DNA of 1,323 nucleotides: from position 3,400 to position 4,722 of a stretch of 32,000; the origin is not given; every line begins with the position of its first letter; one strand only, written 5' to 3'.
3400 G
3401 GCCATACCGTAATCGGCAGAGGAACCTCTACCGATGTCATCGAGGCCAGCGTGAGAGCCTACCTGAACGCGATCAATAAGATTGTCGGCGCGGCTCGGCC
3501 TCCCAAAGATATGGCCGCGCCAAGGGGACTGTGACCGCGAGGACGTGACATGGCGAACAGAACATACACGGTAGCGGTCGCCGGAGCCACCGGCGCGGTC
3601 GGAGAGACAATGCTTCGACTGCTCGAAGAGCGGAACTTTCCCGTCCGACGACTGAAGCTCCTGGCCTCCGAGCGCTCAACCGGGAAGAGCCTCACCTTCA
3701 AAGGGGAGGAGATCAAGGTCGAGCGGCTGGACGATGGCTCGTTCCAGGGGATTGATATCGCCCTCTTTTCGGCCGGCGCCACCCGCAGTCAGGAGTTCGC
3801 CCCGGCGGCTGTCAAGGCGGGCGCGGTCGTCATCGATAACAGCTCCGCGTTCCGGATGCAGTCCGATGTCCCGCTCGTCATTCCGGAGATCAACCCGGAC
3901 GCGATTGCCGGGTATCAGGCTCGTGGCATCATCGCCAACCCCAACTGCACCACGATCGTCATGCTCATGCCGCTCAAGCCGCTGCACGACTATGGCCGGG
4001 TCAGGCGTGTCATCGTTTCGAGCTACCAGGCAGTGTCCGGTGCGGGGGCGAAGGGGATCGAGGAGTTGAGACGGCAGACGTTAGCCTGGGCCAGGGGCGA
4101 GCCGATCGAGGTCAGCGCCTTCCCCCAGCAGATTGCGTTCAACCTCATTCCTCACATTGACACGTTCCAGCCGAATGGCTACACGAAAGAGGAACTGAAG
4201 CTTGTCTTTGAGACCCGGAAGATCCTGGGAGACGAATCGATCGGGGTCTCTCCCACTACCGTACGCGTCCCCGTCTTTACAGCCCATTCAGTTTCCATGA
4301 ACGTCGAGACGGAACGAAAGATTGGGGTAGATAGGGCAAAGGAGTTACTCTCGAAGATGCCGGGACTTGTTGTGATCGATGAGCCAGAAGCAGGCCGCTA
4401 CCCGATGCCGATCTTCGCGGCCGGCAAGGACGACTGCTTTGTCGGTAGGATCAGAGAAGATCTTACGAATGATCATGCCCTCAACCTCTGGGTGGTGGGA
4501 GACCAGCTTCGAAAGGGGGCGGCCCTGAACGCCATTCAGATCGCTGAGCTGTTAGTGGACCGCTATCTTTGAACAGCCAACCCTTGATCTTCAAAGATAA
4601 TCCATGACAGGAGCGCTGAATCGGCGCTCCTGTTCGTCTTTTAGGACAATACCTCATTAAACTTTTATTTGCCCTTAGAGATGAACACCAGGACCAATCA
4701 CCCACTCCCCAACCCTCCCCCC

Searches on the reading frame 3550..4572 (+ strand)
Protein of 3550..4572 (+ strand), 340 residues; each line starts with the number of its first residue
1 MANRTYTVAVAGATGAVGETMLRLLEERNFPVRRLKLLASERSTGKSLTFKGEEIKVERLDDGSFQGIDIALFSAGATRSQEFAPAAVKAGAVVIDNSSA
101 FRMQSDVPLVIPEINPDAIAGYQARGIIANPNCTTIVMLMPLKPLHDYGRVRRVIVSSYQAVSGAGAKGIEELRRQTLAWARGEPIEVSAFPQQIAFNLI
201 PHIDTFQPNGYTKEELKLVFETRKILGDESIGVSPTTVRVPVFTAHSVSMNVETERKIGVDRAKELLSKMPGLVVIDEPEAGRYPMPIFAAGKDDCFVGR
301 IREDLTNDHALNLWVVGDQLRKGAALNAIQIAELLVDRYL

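Call 12: search_protein_families(library=pfam, proteins=[window:3550-4572:+], max_evalue=0.001)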
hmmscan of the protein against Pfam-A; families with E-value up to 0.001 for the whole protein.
window:3550-4572:+ (340 aa): 2 families
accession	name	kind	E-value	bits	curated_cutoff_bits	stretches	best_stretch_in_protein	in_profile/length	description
PF02774.23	Semialdhyde_dhC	-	8.7e-57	192.7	26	1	142-322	1-184/184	Semialdehyde dehydrogenase, dimerisation domain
PF01118.30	Semialdhyde_dh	-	2.2e-36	125.4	26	1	7-120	1-119/121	Semialdehyde dehydrogenase, NAD binding domain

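Call 48: list_cluster_members(proteins=[window:3550-4572:+, window:17719-20232:-, window:15904-16698:+])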
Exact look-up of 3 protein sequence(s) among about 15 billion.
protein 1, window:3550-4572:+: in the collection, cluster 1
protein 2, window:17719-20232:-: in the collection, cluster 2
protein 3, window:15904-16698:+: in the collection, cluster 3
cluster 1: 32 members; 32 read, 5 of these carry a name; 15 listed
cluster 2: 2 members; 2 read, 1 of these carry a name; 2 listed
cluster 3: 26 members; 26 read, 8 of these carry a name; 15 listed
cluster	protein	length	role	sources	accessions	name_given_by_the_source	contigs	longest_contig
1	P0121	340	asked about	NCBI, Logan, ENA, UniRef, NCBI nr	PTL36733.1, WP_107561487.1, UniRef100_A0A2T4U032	aspartate-semialdehyde dehydrogenase [Candidatus Methylomirabilis limnetica] | Aspartate-semialdehyde dehydrogenase n=1 Tax=Candidatus Methylomirabilis limnetica ...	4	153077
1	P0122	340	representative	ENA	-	-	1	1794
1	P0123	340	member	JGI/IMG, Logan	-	aspartate-semialdehyde dehydrogenase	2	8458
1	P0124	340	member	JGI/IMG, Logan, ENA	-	aspartate-semialdehyde dehydrogenase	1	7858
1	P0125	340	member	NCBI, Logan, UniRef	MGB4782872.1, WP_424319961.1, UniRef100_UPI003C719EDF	aspartate-semialdehyde dehydrogenase [Candidatus Methylomirabilis sp.] | aspartate-semialdehyde dehydrogenase n=1 Tax=Candidatus Methylomirabilis sp. ...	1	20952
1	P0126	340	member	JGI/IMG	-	aspartate-semialdehyde dehydrogenase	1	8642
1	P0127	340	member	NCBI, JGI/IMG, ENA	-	-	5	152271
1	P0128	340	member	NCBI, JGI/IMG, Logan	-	-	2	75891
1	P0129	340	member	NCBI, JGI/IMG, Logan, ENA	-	-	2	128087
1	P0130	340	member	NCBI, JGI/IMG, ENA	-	-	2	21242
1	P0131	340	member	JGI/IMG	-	-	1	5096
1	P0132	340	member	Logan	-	-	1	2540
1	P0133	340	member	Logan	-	-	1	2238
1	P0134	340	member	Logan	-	-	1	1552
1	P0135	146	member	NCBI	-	-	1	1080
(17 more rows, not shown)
